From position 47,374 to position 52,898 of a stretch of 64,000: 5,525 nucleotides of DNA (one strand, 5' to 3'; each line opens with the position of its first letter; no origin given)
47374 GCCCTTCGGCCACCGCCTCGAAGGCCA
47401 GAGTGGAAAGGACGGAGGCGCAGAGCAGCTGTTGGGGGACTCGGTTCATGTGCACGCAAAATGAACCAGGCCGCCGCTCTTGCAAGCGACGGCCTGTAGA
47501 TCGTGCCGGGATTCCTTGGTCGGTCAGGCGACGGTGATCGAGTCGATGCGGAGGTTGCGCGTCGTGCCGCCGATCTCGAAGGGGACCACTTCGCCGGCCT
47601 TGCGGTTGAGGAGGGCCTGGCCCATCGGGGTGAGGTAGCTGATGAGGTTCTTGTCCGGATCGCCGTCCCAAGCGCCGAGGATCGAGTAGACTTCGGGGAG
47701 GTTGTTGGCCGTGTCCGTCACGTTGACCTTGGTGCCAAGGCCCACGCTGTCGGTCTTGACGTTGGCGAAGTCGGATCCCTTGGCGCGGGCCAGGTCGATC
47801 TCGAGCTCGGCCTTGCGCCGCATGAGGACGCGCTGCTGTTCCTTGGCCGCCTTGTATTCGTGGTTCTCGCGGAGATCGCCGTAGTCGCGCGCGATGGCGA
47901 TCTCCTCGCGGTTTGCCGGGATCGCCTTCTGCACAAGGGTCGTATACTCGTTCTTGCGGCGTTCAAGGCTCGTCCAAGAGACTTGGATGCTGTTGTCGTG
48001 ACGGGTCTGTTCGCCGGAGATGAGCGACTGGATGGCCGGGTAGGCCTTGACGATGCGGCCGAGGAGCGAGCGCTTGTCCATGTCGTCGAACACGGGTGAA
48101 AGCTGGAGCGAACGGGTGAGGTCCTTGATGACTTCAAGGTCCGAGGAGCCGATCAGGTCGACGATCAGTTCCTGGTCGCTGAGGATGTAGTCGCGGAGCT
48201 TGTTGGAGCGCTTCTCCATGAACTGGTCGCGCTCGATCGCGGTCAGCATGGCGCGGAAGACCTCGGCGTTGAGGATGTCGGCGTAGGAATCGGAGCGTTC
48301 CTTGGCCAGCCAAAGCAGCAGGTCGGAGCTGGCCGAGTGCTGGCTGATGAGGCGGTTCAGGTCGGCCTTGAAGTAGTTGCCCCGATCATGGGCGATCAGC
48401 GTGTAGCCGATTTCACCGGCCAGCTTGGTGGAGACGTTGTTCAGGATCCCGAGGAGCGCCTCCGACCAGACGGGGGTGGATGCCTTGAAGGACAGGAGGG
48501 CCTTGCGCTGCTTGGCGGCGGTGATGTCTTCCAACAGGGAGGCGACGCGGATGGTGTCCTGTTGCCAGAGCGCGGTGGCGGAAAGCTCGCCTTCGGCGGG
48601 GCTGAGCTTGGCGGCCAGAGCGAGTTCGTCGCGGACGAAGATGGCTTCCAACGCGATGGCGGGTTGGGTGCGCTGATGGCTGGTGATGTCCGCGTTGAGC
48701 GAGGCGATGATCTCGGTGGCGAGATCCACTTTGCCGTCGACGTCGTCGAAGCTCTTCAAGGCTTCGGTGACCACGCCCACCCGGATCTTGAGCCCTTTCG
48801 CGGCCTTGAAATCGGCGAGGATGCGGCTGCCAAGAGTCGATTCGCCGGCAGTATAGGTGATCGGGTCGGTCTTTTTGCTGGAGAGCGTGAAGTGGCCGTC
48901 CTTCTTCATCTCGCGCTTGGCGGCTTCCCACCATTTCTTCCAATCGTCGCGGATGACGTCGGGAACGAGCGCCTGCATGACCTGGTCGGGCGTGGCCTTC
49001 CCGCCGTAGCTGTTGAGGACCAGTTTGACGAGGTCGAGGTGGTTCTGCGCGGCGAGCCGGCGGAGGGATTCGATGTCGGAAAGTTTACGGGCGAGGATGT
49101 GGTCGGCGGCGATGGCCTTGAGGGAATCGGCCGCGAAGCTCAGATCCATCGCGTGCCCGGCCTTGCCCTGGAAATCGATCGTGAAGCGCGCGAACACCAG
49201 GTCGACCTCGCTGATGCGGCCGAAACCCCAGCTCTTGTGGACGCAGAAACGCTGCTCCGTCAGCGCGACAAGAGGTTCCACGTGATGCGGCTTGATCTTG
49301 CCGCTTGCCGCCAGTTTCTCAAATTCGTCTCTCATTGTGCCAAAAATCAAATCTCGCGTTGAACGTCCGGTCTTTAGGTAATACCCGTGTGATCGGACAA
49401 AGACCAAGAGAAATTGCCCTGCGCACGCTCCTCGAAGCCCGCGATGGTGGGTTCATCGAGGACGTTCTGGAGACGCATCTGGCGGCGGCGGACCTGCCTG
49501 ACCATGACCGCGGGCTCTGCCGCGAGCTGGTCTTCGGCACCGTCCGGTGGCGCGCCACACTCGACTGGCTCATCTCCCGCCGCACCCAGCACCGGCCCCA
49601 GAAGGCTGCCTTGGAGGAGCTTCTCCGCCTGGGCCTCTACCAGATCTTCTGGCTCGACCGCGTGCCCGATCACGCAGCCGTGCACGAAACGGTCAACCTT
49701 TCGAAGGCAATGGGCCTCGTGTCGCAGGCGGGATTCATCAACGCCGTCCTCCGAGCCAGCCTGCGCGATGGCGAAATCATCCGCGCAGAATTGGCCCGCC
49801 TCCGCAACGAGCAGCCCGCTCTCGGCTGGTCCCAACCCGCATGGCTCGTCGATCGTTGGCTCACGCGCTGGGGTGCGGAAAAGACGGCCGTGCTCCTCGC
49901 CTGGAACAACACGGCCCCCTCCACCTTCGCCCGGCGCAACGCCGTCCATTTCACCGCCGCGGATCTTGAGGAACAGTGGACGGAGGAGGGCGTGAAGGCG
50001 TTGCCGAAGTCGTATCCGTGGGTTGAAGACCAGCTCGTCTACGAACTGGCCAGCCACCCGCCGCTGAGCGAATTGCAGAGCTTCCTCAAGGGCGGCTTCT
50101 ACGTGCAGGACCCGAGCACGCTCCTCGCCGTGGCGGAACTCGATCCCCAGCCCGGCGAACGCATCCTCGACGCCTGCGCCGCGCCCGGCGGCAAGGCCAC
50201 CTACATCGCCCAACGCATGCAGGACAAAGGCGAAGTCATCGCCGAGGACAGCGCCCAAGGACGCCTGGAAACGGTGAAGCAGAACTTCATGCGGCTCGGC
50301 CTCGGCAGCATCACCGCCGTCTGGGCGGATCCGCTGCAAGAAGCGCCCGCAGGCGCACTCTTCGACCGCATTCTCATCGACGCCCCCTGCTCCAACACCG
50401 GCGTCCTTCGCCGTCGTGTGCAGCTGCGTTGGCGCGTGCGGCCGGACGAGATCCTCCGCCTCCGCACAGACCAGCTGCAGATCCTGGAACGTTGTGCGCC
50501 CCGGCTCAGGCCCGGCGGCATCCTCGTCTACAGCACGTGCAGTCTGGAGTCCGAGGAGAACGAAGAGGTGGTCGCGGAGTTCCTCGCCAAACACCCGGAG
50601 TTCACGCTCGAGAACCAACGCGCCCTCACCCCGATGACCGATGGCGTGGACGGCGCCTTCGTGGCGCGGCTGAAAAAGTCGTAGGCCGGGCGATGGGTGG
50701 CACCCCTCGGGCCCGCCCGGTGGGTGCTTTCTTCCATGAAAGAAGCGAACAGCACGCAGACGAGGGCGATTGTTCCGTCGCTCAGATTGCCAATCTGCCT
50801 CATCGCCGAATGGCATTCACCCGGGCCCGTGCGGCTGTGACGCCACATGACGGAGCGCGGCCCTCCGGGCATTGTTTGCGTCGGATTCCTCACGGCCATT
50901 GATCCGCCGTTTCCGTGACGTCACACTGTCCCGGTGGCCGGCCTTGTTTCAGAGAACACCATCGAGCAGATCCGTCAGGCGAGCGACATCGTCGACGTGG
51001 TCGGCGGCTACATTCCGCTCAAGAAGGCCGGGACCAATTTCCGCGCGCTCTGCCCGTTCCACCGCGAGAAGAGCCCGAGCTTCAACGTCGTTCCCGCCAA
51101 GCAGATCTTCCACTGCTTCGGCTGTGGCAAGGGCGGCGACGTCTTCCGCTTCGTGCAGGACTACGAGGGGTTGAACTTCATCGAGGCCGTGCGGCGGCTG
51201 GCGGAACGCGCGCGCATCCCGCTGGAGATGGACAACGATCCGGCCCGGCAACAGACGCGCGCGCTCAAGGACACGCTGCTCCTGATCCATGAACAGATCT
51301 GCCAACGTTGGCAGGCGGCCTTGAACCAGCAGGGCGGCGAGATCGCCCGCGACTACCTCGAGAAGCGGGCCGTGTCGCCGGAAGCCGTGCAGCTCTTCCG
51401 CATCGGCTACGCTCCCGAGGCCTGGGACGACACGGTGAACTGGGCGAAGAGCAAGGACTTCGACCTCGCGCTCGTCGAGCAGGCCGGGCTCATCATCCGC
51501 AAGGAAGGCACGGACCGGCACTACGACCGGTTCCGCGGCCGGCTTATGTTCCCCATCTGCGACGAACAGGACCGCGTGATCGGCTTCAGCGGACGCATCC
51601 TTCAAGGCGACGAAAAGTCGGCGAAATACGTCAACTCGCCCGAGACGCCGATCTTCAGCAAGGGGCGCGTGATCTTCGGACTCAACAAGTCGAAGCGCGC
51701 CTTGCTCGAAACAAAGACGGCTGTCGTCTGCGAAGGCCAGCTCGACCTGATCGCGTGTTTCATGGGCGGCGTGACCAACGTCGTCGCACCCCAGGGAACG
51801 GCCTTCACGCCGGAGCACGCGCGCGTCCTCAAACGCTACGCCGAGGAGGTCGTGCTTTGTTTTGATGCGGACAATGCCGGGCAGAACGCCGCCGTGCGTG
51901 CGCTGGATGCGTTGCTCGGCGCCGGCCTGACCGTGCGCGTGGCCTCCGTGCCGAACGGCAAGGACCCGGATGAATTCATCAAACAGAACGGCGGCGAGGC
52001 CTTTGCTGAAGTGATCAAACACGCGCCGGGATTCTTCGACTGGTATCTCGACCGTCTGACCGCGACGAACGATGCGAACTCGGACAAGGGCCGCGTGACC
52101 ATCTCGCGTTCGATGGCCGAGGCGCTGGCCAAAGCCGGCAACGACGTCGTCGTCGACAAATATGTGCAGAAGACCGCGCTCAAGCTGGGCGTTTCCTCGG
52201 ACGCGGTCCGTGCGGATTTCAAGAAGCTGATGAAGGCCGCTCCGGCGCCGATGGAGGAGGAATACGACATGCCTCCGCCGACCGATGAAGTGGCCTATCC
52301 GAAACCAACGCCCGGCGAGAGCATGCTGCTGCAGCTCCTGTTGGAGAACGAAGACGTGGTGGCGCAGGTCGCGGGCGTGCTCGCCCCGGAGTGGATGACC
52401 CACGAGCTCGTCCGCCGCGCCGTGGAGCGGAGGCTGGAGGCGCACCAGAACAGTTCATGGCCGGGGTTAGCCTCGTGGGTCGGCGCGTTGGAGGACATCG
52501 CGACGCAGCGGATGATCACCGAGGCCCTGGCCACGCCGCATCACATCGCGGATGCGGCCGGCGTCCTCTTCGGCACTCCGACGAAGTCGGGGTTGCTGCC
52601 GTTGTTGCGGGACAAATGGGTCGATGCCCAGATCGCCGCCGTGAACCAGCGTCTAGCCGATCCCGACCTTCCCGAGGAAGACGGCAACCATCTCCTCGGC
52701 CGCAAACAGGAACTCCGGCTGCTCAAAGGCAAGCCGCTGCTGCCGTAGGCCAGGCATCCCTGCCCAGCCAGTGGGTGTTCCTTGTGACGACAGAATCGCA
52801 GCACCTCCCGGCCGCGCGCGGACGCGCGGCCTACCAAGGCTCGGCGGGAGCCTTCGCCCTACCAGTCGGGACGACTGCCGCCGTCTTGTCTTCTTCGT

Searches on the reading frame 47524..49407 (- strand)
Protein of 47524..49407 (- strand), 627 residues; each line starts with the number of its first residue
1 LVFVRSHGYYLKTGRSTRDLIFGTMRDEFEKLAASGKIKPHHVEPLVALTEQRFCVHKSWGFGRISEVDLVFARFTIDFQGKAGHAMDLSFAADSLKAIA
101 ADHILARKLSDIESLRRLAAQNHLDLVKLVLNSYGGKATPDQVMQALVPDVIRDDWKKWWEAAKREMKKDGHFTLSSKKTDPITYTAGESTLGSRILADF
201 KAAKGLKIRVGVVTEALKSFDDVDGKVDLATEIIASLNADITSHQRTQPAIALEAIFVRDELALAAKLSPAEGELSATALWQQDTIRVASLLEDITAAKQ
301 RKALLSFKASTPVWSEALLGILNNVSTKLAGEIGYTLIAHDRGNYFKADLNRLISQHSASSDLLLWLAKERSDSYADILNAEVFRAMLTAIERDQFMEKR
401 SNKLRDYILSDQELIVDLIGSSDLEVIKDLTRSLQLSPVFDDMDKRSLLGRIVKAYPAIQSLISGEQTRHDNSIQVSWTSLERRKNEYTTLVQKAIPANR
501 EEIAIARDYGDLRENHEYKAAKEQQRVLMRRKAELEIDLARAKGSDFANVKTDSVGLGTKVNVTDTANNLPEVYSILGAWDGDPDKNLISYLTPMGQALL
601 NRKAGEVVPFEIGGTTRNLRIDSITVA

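Call 94: search_protein_families(library=pfam, proteins=[window:47524-49407:-], max_evalue=0.0001)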
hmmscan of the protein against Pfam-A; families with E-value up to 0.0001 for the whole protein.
window:47524-49407:- (627 aa): 2 families
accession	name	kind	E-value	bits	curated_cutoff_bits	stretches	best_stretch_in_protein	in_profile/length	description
PF01272.25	GreA_GreB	-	1.7e-16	60.4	26.9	1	552-625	3-76/77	Transcription elongation factor, GreA/GreB, C-term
PF03449.20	GreA_GreB_N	-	2e-15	57.2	24.5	1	476-543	3-70/71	Transcription elongation factor, N-terminal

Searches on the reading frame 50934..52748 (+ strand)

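Call 94: search_protein_families(library=pfam, proteins=[window:50934-52748:+], max_evalue=0.0001)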
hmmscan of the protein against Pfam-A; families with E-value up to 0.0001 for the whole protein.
window:50934-52748:+ (604 aa): 7 families
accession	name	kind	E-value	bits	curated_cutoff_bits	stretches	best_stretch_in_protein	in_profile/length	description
PF08275.17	DNAG_N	-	7.4e-40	136.4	26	1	127-253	3-127/128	DNA primase catalytic core, N-terminal domain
PF01807.25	Zn_ribbon_DnaG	-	3.6e-37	126.6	24.9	1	6-100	2-96/98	CHC2 zinc finger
PF13155.12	Toprim_2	-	6e-24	84.7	22.1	1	264-349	1-88/88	Toprim-like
PF13662.12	Toprim_4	-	1.5e-17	64.1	25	1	262-337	2-84/85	Toprim domain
PF01751.28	Toprim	-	2.4e-10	40.9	23.1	1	263-337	2-94/96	Toprim domain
PF13362.12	Toprim_3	-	3.2e-07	31.1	27.2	1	264-353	3-93/95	Toprim domain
PF10410.14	DnaB_bind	-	8.6e-06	26.4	20.6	1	368-423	1-56/56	DnaB-helicase binding domain of primase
